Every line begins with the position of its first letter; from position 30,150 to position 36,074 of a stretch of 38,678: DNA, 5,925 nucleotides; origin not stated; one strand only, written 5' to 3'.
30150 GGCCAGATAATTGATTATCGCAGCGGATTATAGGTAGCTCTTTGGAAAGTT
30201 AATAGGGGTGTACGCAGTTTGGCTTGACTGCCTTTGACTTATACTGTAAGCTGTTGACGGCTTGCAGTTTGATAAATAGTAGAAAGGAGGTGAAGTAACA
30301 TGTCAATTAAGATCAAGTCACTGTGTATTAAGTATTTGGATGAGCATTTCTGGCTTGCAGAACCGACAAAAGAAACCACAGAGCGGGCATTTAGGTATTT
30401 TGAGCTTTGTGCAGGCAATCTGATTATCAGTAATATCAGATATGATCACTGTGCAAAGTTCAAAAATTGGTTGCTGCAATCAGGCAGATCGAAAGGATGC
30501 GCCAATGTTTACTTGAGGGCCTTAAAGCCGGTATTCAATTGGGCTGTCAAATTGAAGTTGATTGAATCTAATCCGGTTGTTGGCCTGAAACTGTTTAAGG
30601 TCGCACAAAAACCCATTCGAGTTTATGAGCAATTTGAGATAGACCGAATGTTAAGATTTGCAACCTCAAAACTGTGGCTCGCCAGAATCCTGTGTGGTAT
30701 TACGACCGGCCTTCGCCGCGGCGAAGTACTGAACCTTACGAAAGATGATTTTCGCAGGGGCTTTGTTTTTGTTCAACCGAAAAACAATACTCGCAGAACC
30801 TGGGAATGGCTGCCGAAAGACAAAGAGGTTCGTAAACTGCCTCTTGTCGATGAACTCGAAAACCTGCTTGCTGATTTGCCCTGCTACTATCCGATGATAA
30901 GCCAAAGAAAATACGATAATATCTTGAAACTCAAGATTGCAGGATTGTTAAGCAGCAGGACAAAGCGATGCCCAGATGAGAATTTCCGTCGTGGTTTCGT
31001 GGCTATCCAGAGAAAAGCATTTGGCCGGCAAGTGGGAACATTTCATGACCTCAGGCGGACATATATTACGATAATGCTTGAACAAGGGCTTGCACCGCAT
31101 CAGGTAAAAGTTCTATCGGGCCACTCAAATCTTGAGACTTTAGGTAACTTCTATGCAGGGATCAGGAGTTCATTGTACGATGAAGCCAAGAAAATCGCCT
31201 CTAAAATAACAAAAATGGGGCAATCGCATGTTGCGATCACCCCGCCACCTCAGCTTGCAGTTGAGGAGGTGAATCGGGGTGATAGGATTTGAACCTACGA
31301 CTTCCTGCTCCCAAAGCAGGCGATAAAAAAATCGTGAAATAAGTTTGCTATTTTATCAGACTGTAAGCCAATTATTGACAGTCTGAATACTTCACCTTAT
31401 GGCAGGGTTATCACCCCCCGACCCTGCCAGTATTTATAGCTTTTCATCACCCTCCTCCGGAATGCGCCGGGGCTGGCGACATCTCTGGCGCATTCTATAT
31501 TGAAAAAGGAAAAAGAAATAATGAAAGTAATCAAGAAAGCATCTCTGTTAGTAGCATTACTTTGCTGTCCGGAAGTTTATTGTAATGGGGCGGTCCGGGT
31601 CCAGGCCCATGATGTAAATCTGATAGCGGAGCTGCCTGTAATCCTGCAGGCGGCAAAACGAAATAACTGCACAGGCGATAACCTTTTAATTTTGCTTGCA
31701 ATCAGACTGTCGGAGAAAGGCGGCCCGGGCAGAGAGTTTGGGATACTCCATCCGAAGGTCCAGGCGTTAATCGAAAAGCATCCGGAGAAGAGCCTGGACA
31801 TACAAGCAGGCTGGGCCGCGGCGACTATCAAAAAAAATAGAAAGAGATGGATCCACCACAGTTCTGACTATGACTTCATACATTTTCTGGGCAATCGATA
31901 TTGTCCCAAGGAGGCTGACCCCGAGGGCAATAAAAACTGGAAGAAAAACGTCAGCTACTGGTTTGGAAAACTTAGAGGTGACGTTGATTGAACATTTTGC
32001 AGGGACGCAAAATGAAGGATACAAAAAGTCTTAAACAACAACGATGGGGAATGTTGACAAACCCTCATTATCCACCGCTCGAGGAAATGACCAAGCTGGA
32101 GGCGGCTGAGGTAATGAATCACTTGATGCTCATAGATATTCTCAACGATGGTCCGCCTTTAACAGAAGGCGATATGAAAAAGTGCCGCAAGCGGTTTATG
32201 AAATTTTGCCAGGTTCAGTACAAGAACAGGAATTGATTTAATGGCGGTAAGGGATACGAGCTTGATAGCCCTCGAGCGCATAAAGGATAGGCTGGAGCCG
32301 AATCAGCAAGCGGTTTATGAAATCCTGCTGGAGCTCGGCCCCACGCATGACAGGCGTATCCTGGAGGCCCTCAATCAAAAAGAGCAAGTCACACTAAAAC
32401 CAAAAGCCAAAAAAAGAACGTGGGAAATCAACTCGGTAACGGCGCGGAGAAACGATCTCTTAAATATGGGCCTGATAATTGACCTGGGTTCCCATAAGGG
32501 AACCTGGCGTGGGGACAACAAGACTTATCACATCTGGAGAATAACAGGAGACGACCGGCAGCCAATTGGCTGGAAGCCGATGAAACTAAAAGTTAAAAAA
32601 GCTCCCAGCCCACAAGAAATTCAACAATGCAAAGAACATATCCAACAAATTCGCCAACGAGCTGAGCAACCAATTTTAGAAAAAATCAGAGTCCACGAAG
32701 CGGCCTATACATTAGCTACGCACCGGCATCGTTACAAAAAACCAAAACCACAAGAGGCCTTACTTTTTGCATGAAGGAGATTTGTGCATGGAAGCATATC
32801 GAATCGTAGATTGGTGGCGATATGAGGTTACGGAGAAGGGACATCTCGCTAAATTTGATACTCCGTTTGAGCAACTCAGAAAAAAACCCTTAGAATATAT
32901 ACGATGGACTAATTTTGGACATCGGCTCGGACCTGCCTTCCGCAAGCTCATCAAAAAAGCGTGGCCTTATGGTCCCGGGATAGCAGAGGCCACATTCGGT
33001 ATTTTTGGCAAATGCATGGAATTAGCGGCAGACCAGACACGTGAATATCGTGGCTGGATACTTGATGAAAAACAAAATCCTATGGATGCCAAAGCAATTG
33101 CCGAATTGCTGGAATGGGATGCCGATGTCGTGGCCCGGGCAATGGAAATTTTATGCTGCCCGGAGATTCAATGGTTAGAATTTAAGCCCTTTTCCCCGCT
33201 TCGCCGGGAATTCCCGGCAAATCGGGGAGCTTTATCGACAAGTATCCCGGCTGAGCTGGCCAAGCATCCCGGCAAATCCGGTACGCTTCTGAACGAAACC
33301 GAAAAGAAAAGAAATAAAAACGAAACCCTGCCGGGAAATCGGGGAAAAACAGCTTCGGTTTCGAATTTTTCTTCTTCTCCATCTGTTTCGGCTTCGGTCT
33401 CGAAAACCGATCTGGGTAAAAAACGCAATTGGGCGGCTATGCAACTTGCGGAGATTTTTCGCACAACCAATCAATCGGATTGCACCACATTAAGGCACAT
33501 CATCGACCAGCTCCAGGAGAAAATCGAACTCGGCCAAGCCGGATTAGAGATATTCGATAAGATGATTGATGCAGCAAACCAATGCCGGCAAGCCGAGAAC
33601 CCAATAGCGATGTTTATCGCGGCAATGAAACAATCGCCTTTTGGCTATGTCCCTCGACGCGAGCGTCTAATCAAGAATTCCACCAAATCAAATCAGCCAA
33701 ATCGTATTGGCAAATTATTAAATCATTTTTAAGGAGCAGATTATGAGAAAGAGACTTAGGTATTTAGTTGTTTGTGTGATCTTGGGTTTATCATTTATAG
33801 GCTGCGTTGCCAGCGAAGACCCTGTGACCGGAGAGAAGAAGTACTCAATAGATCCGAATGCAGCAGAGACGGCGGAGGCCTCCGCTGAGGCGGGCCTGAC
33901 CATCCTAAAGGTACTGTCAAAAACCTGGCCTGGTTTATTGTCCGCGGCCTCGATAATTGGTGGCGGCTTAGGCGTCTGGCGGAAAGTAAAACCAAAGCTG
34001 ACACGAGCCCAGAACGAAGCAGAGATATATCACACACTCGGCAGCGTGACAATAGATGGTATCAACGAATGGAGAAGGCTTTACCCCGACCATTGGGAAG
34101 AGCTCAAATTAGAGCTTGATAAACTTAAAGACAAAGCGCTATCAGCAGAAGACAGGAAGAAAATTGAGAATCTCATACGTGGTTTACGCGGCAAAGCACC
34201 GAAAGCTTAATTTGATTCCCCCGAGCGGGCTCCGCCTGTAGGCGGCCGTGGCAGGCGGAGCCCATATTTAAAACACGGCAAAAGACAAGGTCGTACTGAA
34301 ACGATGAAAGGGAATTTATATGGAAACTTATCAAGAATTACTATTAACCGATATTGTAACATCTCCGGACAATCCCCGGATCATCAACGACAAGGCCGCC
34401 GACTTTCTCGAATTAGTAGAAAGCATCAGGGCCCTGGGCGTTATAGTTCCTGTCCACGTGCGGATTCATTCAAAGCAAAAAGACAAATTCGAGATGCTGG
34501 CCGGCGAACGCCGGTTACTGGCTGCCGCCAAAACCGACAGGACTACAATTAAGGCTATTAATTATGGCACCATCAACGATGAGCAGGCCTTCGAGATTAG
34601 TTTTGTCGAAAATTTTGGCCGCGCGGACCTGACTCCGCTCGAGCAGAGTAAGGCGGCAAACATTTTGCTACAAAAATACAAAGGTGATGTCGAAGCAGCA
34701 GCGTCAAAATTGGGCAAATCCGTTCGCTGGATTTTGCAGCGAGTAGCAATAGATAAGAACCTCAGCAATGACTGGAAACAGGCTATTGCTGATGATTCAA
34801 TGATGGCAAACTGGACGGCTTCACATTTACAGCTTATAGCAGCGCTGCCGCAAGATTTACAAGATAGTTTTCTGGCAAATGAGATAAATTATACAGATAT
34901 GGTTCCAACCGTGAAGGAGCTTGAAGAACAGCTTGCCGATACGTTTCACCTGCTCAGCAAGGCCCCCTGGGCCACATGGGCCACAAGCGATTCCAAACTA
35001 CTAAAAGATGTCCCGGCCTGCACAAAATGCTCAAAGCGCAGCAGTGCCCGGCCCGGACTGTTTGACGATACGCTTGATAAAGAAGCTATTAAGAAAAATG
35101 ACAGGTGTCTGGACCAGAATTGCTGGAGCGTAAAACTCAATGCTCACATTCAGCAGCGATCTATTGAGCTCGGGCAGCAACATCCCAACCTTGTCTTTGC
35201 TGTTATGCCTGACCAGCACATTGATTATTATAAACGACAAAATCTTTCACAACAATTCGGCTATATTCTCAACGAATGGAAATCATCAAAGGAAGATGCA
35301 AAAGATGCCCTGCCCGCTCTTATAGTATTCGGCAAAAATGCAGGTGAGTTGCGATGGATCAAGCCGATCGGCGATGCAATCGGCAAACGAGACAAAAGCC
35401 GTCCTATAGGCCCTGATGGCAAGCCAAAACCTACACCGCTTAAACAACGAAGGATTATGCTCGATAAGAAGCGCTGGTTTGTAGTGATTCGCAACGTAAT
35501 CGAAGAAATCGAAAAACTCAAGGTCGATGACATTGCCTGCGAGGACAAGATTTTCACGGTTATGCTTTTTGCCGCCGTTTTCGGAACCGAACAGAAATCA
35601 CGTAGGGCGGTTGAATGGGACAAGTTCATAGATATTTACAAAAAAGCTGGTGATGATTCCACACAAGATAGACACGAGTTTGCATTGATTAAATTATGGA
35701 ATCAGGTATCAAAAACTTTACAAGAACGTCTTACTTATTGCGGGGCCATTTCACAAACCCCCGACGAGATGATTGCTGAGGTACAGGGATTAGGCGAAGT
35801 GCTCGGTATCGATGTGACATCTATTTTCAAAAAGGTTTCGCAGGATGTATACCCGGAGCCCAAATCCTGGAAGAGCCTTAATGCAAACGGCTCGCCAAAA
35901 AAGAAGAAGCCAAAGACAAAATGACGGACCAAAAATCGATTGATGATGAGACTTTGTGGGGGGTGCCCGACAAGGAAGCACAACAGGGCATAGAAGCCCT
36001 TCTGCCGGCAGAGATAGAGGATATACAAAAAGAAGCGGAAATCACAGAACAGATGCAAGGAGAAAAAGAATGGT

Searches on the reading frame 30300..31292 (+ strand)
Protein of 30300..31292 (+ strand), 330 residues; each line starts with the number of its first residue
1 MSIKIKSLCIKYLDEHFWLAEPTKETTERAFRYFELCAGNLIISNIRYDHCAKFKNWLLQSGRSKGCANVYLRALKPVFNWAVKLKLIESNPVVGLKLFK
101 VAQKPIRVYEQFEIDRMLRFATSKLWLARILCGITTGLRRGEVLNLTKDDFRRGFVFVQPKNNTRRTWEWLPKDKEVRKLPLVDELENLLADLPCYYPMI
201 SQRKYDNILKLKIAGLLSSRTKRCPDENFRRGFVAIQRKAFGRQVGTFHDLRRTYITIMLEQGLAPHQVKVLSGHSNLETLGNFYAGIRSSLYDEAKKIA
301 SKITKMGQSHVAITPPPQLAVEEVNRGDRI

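Call 9: search_protein_families(library=pfam, proteins=[window:30300-31292:+], max_evalue=0.1)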
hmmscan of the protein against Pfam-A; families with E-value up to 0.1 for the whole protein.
window:30300-31292:+ (330 aa): 3 families
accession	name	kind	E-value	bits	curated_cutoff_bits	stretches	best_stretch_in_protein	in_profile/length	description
PF00589.27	Phage_integrase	-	2.9e-12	47.1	27.1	1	111-286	5-166/172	Phage integrase family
PF13102.12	Phage_int_SAM_5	-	1.6e-07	32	22.3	1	22-92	20-92/98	Phage integrase SAM-like domain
PF24624.1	Int_N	-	0.041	15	27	1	26-100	25-100/100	Phage integrase, N-terminal domain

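Call 41: search_protein_families(library=phrogs, proteins=[window:30300-31292:+], max_evalue=0.01)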
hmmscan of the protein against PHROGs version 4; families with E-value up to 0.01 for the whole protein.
window:30300-31292:+ (330 aa): 5 families
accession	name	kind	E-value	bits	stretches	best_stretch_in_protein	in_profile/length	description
phrog_1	-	integration and excision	1.5e-42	147.7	1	5-307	166-455/611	integrase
phrog_216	-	integration and excision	6.4e-21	75.7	1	69-302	16-238/301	integrase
phrog_7685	-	integration and excision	5.7e-05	23.8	1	218-304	156-239/240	integrase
phrog_7244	-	integration and excision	7.9e-05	23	1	34-159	106-231/263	integrase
phrog_35951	-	unknown function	0.00039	21.8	0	246-308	21-83/97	-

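Call 42: search_protein_families(library=ncbifam, proteins=[window:30300-31292:+], max_evalue=0.01)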
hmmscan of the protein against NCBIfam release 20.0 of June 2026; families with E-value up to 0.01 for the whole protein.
window:30300-31292:+ (330 aa): 6 families
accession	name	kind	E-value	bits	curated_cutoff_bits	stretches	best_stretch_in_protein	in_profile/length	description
TIGR02224.1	recomb_XerC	equivalog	8.4e-11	41.8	335.15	1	42-281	40-271/295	tyrosine recombinase XerC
NF040815.2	recomb_XerA_Arch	equivalog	2.5e-10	40.4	220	2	247-281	214-248/263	site-specific tyrosine recombinase/integron integrase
NF002331.0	PRK01287.1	subfamily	1e-07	31.3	371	1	68-163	100-204/365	site-specific tyrosine recombinase XerC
TIGR02225.1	recomb_XerD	equivalog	1.8e-06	27.5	329.6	1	42-281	37-268/290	site-specific tyrosine recombinase XerD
NF001399.0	PRK00283.1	subfamily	0.00018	20.9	279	1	42-280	47-276/300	tyrosine recombinase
TIGR02249.1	integrase_gron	subfamily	0.0048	16.3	265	0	243-281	256-294/315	integron integrase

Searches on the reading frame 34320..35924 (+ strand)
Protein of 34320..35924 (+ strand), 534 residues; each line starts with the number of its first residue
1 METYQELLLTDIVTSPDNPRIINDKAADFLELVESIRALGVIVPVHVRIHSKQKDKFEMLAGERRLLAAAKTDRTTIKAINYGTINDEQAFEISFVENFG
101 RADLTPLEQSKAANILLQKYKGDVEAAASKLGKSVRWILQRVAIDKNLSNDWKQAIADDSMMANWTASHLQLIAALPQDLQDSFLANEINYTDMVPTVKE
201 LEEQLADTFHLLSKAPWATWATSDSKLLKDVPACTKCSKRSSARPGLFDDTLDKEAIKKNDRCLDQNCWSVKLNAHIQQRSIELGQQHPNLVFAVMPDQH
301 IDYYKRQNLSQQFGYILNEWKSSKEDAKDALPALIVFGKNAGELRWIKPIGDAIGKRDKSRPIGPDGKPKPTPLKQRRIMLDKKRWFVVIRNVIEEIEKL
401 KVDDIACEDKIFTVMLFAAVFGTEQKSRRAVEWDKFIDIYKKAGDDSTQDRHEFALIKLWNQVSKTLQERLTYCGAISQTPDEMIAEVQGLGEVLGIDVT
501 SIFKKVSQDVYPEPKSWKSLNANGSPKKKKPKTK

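Call 42: search_protein_families(library=ncbifam, proteins=[window:34320-35924:+], max_evalue=0.01)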
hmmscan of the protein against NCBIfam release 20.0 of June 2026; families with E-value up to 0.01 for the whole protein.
window:34320-35924:+ (534 aa): 6 families
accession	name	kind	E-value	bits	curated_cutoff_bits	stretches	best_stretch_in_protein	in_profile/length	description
TIGR03734.1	PRTRC_parB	hypoth_equivalog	4.5e-36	124.5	278.6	1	17-292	6-255/555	PRTRC system ParB family protein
TIGR00180.1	parB_part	domain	1.2e-25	90.3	58.45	1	3-179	4-175/186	ParB/RepB/Spo0J family partition protein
TIGR04285.1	nucleoid_noc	exception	8.3e-24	84.3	315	1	5-208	3-194/255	nucleoid occlusion protein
TIGR03454.1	partition_RepB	equivalog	3.2e-14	53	201.5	1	12-131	72-189/325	plasmid partitioning protein RepB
NF010406.0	PRK13832.1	subfamily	1.8e-08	33.4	640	1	14-138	14-136/578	plasmid partitioning protein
NF010440.0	PRK13866.1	equivalog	1.4e-07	31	522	1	12-113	73-172/336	plasmid partitioning protein RepB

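Call 44: search_protein_families(library=pfam, proteins=[window:34320-35924:+], max_evalue=0.001)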
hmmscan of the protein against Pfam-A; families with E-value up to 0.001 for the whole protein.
window:34320-35924:+ (534 aa): 1 family
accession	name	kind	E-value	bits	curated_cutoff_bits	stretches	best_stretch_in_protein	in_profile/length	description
PF02195.25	ParB_N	-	5e-12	46.1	26.3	1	5-99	4-94/95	ParB N-terminal domain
